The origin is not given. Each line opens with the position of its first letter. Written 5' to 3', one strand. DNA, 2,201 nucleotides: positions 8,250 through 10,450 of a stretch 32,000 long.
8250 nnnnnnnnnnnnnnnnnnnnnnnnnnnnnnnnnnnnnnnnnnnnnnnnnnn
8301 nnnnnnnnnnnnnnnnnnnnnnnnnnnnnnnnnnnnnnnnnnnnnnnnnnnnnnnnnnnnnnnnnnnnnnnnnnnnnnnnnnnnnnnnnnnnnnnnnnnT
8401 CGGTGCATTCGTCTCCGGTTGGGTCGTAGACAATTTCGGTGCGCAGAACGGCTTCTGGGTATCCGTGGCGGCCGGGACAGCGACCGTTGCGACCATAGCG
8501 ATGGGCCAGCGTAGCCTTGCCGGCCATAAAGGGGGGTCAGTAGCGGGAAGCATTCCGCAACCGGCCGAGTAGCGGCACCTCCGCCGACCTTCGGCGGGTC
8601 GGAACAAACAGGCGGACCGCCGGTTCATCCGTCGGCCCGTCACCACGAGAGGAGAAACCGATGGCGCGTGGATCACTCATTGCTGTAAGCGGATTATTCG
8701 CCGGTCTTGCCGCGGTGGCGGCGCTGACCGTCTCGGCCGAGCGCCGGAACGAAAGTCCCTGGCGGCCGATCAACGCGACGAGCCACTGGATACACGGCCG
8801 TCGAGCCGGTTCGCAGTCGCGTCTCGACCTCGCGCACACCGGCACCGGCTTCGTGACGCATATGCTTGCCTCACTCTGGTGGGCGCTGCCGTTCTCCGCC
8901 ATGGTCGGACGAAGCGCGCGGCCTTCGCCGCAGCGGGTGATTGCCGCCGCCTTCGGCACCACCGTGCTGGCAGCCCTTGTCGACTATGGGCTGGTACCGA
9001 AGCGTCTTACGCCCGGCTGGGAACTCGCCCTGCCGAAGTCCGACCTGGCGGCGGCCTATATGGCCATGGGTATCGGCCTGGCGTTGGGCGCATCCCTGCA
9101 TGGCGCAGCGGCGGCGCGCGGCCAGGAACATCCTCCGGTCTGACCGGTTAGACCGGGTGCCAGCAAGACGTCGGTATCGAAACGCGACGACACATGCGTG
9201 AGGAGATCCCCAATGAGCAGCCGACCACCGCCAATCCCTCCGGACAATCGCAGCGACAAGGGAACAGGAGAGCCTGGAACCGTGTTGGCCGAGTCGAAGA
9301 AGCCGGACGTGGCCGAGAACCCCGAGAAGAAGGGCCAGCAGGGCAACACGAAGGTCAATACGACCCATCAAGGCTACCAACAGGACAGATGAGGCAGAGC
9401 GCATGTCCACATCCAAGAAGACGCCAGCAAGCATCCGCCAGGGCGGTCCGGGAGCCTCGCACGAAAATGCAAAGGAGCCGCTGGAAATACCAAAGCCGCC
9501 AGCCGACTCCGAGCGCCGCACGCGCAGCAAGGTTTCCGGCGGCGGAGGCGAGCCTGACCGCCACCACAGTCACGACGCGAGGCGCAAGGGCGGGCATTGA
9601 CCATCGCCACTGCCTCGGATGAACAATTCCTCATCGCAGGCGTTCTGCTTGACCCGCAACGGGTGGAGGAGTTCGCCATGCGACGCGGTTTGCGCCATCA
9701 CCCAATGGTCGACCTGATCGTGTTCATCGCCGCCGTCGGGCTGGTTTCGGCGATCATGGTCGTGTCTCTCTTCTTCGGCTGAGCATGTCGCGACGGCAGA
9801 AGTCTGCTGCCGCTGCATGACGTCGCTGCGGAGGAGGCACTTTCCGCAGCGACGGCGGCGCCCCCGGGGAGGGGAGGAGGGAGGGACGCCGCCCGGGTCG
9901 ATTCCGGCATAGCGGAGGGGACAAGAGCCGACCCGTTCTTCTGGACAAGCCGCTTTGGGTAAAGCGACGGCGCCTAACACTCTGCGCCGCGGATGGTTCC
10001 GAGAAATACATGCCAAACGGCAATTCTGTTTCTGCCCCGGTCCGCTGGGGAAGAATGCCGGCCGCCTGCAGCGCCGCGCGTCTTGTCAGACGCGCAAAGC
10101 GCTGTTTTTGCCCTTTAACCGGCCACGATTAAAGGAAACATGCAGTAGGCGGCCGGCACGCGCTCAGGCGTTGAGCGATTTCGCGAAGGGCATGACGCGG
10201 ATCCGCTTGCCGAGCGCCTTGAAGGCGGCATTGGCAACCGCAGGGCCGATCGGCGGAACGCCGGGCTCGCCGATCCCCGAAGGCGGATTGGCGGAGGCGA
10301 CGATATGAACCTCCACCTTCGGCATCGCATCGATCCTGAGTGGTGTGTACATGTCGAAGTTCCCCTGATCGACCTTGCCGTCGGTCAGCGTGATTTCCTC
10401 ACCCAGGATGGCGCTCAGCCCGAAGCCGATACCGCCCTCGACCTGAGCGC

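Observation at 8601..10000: Four general-stress (EcfG/RpoE2-type) promoter motifs packed into 1.4 kb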

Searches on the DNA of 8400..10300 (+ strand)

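Call 4: search_dna_similar(query=window:8500-10200:+, collection=plasmids, mode=near, max_rows=25)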
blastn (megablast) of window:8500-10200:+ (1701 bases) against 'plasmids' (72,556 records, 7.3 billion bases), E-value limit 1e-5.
Records with a match: 67; places in all: 68; records where one place covers at least 80% of the query: 50.
Best place of each record, by identity: >=99% 26; 95-99% 21; 90-95% 4; 80-90% 13; 60-80% 3.
By first word of the organism name: Sinorhizobium 67.
By predicted mobility (MOB-suite, as given by PLSDB): mobilizable 57; non-mobilizable 8; conjugative 2.
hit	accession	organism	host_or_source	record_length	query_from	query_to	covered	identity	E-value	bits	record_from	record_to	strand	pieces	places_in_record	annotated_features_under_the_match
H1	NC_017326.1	Sinorhizobium meliloti SM11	-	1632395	1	1701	100%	99.9%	0e+0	3136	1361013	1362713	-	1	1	none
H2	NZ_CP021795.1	Sinorhizobium meliloti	Medicago sativa,Single Cell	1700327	1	1701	100%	99.9%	0e+0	3136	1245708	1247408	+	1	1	none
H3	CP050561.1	Sinorhizobium meliloti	Melilotus officinalis,cell culture,root ...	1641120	1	1701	100%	99.9%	0e+0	3136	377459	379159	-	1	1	hypothetical protein (x4) | MFS transporter | xanthine dehydrogenase family protein molybdopterin-binding subunit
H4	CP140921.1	Sinorhizobium meliloti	Medicago lupulina,whole organism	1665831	1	1701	100%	99.9%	0e+0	3136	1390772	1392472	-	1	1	hypothetical protein (x4) | MFS transporter | xanthine dehydrogenase family protein molybdopterin-binding subunit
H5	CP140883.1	Sinorhizobium meliloti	Medicago lupulina,whole organism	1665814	1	1701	100%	99.9%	0e+0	3136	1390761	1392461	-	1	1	hypothetical protein (x4) | MFS transporter | xanthine dehydrogenase family protein molybdopterin-binding subunit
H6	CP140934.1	Sinorhizobium meliloti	Medicago lupulina,whole organism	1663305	1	1701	100%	99.9%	0e+0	3136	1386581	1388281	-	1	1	hypothetical protein (x4) | xanthine dehydrogenase family protein molybdopterin-binding subunit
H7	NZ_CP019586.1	Sinorhizobium meliloti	Medicago arborea,tissue sample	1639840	1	1701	100%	99.9%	0e+0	3131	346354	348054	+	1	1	none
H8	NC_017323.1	Sinorhizobium meliloti BL225C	-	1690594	1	1701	100%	99.9%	0e+0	3131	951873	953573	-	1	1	none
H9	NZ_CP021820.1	Sinorhizobium meliloti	Medicago truncatula,Single Cell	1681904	1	1701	100%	99.9%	0e+0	3131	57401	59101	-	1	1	none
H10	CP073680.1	Sinorhizobium meliloti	Medicago truncatula,cell culture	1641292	1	1701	100%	99.9%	0e+0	3131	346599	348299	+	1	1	hypothetical protein (x4) | MFS transporter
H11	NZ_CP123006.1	Sinorhizobium meliloti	Medicago sativa,cell culture,nodules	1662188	1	1701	100%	99.9%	0e+0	3131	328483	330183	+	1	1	none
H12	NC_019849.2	Sinorhizobium meliloti GR4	-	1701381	1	1701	100%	99.8%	0e+0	3120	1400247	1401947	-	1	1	none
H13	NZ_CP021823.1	Sinorhizobium meliloti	Medicago truncatula,Single Cell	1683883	1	1701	100%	99.4%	0e+0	3088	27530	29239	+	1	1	none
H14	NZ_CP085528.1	Sinorhizobium meliloti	Medicago,cell culture,lupulina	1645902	1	1701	100%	99.4%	0e+0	3088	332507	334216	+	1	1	none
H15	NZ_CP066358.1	Sinorhizobium meliloti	Medicago lupulina L.,nodules of ...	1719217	1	1701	100%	99.4%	0e+0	3088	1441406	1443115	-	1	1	none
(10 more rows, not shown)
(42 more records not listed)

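Call 7: get_annotated_region(hit=H3, flank=3000)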
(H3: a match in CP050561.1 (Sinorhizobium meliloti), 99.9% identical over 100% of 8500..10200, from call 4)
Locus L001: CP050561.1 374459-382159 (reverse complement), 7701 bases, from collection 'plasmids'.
description: Sinorhizobium meliloti strain RCAM1115 plasmid p_2, complete sequence
organism: Sinorhizobium meliloti (NCBI taxid 382)
taxonomy: Bacteria; Pseudomonadota; Alphaproteobacteria; Hyphomicrobiales; Rhizobiaceae; Sinorhizobium; Sinorhizobium meliloti
host: -; source: Melilotus officinalis,cell culture,root nodule; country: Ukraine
typing (MOB-suite, as given by PLSDB): mobilizable; relaxase MOBQ
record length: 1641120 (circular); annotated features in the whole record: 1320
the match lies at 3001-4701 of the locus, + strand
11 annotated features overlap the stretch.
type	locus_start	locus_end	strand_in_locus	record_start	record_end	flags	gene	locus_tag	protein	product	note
CDS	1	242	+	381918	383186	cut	-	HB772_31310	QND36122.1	alpha/beta hydrolase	-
CDS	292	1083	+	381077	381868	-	-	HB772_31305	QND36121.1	hypothetical protein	-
CDS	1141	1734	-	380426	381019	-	-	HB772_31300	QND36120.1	TetR/AcrR family transcriptional regulator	-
CDS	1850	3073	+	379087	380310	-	-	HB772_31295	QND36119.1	MFS transporter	-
CDS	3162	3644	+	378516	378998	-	-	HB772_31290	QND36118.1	hypothetical protein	-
CDS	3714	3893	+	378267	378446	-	-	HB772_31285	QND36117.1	hypothetical protein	-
CDS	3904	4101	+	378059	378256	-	-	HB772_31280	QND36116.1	hypothetical protein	-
CDS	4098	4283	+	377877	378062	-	-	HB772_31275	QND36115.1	hypothetical protein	-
CDS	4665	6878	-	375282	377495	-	-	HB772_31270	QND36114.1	xanthine dehydrogenase family protein molybdopterin-binding subunit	-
CDS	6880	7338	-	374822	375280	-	-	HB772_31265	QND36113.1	(2Fe-2S)-binding protein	-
CDS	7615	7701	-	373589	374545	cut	-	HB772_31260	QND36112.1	AraC family transcriptional regulator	-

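Call 9: search_dna_similar(query=window:8500-10200:+, collection=plasmids, mode=near, max_rows=60, rows=spread)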
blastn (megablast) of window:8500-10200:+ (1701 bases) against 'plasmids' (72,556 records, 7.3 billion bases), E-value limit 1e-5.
Records with a match: 67; places in all: 68; records where one place covers at least 80% of the query: 50.
Best place of each record, by identity: >=99% 26; 95-99% 21; 90-95% 4; 80-90% 13; 60-80% 3.
By first word of the organism name: Sinorhizobium 67.
By predicted mobility (MOB-suite, as given by PLSDB): mobilizable 57; non-mobilizable 8; conjugative 2.
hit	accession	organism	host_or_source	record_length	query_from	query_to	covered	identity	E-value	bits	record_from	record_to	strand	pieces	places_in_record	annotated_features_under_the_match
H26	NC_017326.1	Sinorhizobium meliloti SM11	-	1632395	1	1701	100%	99.9%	0e+0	3136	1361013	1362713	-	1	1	none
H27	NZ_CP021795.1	Sinorhizobium meliloti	Medicago sativa,Single Cell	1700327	1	1701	100%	99.9%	0e+0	3136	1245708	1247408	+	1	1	none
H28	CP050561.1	Sinorhizobium meliloti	Melilotus officinalis,cell culture,root ...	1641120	1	1701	100%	99.9%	0e+0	3136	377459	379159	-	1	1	hypothetical protein (x4) | MFS transporter | xanthine dehydrogenase family protein molybdopterin-binding subunit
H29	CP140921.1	Sinorhizobium meliloti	Medicago lupulina,whole organism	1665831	1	1701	100%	99.9%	0e+0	3136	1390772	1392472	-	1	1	hypothetical protein (x4) | MFS transporter | xanthine dehydrogenase family protein molybdopterin-binding subunit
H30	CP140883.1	Sinorhizobium meliloti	Medicago lupulina,whole organism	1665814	1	1701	100%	99.9%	0e+0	3136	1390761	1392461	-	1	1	hypothetical protein (x4) | MFS transporter | xanthine dehydrogenase family protein molybdopterin-binding subunit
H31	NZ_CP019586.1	Sinorhizobium meliloti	Medicago arborea,tissue sample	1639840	1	1701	100%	99.9%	0e+0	3131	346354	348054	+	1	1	none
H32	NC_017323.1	Sinorhizobium meliloti BL225C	-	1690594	1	1701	100%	99.9%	0e+0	3131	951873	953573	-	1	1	none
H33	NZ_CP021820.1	Sinorhizobium meliloti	Medicago truncatula,Single Cell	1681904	1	1701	100%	99.9%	0e+0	3131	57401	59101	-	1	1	none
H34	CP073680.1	Sinorhizobium meliloti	Medicago truncatula,cell culture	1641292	1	1701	100%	99.9%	0e+0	3131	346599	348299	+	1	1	hypothetical protein (x4) | MFS transporter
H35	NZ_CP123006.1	Sinorhizobium meliloti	Medicago sativa,cell culture,nodules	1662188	1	1701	100%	99.9%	0e+0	3131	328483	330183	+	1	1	none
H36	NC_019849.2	Sinorhizobium meliloti GR4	-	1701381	1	1701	100%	99.8%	0e+0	3120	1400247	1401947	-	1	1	none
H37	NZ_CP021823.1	Sinorhizobium meliloti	Medicago truncatula,Single Cell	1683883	1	1701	100%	99.4%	0e+0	3088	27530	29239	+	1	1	none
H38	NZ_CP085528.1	Sinorhizobium meliloti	Medicago,cell culture,lupulina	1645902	1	1701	100%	99.4%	0e+0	3088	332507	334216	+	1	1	none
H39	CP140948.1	Sinorhizobium meliloti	Medicago lupulina,whole organism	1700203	1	1701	100%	99.3%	0e+0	3085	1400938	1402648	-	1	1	hypothetical protein (x4) | MFS transporter | xanthine dehydrogenase family protein molybdopterin-binding subunit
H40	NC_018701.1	Sinorhizobium meliloti Rm41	-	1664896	1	1701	100%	99.2%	0e+0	3077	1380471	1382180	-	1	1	none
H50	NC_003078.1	Sinorhizobium meliloti 1021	-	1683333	1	1701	100%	98.9%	0e+0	3040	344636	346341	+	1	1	none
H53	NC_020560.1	Sinorhizobium meliloti 2011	-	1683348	1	1701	100%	98.9%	0e+0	3040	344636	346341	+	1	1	none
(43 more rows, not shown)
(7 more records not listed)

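Call 11: get_annotated_region(hit=H50, flank=6000)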
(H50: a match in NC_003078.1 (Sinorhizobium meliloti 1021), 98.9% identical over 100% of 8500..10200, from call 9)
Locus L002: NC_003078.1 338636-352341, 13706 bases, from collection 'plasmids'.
description: Sinorhizobium meliloti 1021 plasmid pSymB, complete sequence
organism: Sinorhizobium meliloti 1021 (NCBI taxid 266834)
taxonomy: Bacteria; Pseudomonadota; Alphaproteobacteria; Hyphomicrobiales; Rhizobiaceae; Sinorhizobium; Sinorhizobium meliloti; Sinorhizobium meliloti 1021
host: -; source: -; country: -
typing (MOB-suite, as given by PLSDB): mobilizable; relaxase MOBQ
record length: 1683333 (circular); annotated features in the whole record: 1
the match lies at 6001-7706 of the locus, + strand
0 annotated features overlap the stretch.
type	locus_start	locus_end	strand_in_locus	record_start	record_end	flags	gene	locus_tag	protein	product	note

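Call 12: get_annotated_region(hit=H53, flank=3000)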
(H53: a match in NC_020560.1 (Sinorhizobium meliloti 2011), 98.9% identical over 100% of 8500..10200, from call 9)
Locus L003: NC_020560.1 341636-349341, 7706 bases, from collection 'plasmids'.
description: Sinorhizobium meliloti 2011 plasmid pSymB, complete sequence
organism: Sinorhizobium meliloti 2011 (NCBI taxid 1286640)
taxonomy: Bacteria; Pseudomonadota; Alphaproteobacteria; Hyphomicrobiales; Rhizobiaceae; Sinorhizobium; Sinorhizobium meliloti; Sinorhizobium meliloti 2011
host: -; source: -; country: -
typing (MOB-suite, as given by PLSDB): mobilizable; relaxase MOBQ
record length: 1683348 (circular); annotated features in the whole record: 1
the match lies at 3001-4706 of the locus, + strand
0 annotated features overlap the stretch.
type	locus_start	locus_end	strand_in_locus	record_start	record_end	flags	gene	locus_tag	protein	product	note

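Call 29: search_rna_families(source=window, start=8400, end=10300, threshold=evalue, max_evalue=1, show_alignments=3)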
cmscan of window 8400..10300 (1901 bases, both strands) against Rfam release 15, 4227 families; matches with E-value up to 1: 5.
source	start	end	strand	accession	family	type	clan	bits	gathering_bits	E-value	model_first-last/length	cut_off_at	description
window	9817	9955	-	RF02342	ar7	Gene; sRNA;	-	24.2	60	0.032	1-145/145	no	Alphaproteobacterial sRNA ar7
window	9817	9941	-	RF02344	ar14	Gene; sRNA;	-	22.5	58.8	0.14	1-123/123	no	Alphaproteobacterial ar14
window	9908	10161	+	RF02571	Mcr7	Gene; sRNA;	-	20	380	0.029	1-351/351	no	mcr7 sRNA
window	9799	9856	+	RF02470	Ms_IGR-8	Gene; sRNA;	-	18.2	44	0.6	1-63/63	no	Mycobacterium sRNA Ms_IGR-8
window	9867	9927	+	RF02040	HOTTIP_1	Gene; lncRNA;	-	18.1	50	0.6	1-57/57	no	HOXA transcript at the distal tip, conserved region 1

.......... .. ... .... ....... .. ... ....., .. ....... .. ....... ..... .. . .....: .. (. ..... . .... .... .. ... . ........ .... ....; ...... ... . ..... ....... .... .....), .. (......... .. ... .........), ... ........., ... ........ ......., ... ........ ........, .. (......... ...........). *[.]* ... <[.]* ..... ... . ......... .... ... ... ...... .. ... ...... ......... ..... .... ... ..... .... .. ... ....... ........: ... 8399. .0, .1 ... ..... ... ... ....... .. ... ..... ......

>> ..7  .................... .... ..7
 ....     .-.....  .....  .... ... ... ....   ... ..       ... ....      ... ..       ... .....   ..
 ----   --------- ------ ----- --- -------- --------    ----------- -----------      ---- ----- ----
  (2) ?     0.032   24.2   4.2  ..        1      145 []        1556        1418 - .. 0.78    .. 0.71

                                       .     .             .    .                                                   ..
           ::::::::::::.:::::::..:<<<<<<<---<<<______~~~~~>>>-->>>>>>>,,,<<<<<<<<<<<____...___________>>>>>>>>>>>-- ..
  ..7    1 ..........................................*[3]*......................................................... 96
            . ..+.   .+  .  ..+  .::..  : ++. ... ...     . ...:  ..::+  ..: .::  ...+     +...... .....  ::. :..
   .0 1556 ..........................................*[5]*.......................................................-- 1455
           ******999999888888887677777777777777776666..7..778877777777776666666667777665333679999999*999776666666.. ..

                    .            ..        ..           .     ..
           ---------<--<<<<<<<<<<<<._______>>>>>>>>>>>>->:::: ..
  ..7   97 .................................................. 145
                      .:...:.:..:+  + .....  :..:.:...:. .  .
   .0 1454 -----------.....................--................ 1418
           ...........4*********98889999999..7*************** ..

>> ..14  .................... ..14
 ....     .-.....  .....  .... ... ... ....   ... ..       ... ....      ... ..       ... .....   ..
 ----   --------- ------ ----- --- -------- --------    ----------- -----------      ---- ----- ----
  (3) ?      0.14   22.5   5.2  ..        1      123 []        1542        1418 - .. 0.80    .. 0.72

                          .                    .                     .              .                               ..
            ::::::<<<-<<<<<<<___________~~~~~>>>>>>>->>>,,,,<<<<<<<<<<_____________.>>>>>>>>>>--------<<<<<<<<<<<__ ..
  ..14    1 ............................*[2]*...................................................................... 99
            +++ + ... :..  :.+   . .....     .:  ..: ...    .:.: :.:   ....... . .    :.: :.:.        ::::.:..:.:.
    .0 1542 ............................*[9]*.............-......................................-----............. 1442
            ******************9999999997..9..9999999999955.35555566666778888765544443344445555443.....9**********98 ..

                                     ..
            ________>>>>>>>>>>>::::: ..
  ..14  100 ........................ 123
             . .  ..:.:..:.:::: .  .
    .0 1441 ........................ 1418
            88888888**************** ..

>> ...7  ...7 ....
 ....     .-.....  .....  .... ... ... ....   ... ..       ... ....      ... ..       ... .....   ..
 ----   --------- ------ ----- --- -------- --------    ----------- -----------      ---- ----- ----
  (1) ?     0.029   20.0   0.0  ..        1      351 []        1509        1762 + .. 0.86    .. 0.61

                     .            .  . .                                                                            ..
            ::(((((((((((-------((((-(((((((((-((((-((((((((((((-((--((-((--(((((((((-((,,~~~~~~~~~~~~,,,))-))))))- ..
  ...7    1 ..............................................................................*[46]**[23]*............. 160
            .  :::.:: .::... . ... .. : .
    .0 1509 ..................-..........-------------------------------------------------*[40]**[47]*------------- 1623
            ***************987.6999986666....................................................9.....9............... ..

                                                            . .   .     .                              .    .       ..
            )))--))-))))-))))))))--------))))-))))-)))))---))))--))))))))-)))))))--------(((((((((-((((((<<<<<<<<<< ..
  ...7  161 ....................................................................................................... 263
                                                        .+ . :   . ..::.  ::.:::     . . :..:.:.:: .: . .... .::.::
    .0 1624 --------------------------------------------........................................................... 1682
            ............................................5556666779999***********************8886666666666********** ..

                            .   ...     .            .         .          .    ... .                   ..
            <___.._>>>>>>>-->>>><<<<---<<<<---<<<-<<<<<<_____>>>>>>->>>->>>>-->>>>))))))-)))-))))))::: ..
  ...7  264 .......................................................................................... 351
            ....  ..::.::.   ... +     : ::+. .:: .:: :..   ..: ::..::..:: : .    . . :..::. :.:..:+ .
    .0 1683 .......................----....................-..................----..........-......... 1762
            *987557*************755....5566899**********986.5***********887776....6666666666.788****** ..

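Call 33: search_dna_similar(query=window:9790-10030:+, collection=plasmids, mode=distant, max_rows=60, rows=spread, max_evalue=0.001)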
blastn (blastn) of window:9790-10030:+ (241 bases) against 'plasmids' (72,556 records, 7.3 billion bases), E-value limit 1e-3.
Records with a match: 65; places in all: 128; records where one place covers at least 80% of the query: 47.
Best place of each record, by identity: >=99% 14; 95-99% 25; 90-95% 8; 80-90% 14; 60-80% 4.
By first word of the organism name: Sinorhizobium 65.
By predicted mobility (MOB-suite, as given by PLSDB): mobilizable 57; non-mobilizable 6; conjugative 2.
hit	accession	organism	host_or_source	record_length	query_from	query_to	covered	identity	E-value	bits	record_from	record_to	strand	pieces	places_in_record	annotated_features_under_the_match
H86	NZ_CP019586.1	Sinorhizobium meliloti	Medicago arborea,tissue sample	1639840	1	241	100%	100.0%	9e-120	435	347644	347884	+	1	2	none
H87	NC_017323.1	Sinorhizobium meliloti BL225C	-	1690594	1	241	100%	100.0%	9e-120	435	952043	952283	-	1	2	none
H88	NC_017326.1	Sinorhizobium meliloti SM11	-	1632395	1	241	100%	100.0%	9e-120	435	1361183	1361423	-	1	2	none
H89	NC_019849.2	Sinorhizobium meliloti GR4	-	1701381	1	241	100%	100.0%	9e-120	435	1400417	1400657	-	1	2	none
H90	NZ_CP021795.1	Sinorhizobium meliloti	Medicago sativa,Single Cell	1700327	1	241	100%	100.0%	9e-120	435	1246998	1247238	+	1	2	none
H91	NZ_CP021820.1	Sinorhizobium meliloti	Medicago truncatula,Single Cell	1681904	1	241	100%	100.0%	9e-120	435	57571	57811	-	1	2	none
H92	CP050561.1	Sinorhizobium meliloti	Melilotus officinalis,cell culture,root ...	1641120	1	241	100%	100.0%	9e-120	435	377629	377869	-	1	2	none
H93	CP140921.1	Sinorhizobium meliloti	Medicago lupulina,whole organism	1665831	1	241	100%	100.0%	9e-120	435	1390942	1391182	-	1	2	none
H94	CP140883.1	Sinorhizobium meliloti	Medicago lupulina,whole organism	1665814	1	241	100%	100.0%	9e-120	435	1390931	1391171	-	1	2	none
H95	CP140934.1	Sinorhizobium meliloti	Medicago lupulina,whole organism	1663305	1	241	100%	100.0%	9e-120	435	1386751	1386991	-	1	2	none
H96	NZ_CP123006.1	Sinorhizobium meliloti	Medicago sativa,cell culture,nodules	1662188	1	241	100%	100.0%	9e-120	435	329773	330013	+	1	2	none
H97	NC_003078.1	Sinorhizobium meliloti 1021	-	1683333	1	241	100%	96.4%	3e-113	415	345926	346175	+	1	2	none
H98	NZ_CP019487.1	Sinorhizobium meliloti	alfalfa,single cell,nitrogen fixing ...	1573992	1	241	100%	96.4%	3e-113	415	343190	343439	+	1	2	none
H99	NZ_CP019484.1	Sinorhizobium meliloti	alfalfa,whole organism,alfalfa nodule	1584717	1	241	100%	96.4%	3e-113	415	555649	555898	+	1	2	none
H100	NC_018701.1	Sinorhizobium meliloti Rm41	-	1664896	1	241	100%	96.4%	3e-113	415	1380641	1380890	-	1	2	none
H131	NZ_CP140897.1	Sinorhizobium medicae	Medicago lupulina,whole organism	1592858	36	217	76%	86.4%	2e-51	209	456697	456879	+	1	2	none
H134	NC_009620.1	Sinorhizobium medicae WSM419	-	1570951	36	217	76%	86.3%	8e-51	207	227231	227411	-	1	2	none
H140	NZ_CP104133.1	Sinorhizobium sp. K101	Phaseolus vulgaris,cell ...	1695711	32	218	78%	80.0%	4e-35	154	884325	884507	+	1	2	none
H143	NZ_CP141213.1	Sinorhizobium meliloti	alfalfa,Isolate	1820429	32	218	78%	78.4%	1e-29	137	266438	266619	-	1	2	none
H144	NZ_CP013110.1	Sinorhizobium americanum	Vachellia farnesiana,cell culture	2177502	65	213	62%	74.0%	1e-9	70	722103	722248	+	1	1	record has no annotation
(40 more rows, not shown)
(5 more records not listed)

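Call 34: get_annotated_region(hit=H134, flank=2200)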
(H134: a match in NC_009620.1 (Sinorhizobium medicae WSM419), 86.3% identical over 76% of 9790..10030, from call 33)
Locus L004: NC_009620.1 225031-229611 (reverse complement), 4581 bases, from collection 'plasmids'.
description: Sinorhizobium medicae WSM419 plasmid pSMED01, complete sequence
organism: Sinorhizobium medicae WSM419 (NCBI taxid 366394)
taxonomy: Bacteria; Pseudomonadota; Alphaproteobacteria; Hyphomicrobiales; Rhizobiaceae; Sinorhizobium; Sinorhizobium medicae; Sinorhizobium medicae WSM419
host: -; source: -; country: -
typing (MOB-suite, as given by PLSDB): mobilizable; relaxase MOBQ
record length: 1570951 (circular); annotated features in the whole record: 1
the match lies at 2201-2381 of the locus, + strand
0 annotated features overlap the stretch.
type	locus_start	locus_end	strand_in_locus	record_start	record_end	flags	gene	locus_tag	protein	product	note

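Call 35: get_annotated_region(hit=H140, flank=2200)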
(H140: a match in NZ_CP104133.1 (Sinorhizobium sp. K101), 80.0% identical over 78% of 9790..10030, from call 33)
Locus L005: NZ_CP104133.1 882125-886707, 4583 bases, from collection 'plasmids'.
description: Sinorhizobium sp. K101 plasmid pK101c, complete sequence
organism: Sinorhizobium sp. K101 (NCBI taxid 2976820)
taxonomy: Bacteria; Pseudomonadota; Alphaproteobacteria; Hyphomicrobiales; Rhizobiaceae; Sinorhizobium; Sinorhizobium sp. K101
host: -; source: Phaseolus vulgaris,cell culture,Phaseolus vulgaris nodule,nodule from plant grown in inoculum free soil; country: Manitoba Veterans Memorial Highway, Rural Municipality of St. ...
typing (MOB-suite, as given by PLSDB): non-mobilizable
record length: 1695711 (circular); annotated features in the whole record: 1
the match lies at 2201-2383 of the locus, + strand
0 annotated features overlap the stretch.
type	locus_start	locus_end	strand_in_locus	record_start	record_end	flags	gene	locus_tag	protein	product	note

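Call 36: get_annotated_region(hit=H143, flank=2200)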
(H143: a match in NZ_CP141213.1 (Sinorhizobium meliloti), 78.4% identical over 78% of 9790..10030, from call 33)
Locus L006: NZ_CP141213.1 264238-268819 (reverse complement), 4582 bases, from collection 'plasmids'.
description: Sinorhizobium meliloti strain LMB1 plasmid pA, complete sequence
organism: Sinorhizobium meliloti (NCBI taxid 382)
taxonomy: Bacteria; Pseudomonadota; Alphaproteobacteria; Hyphomicrobiales; Rhizobiaceae; Sinorhizobium; Sinorhizobium meliloti
host: -; source: alfalfa,Isolate; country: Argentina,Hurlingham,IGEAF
typing (MOB-suite, as given by PLSDB): conjugative; relaxase MOBQ; mating-pair formation MPF_T
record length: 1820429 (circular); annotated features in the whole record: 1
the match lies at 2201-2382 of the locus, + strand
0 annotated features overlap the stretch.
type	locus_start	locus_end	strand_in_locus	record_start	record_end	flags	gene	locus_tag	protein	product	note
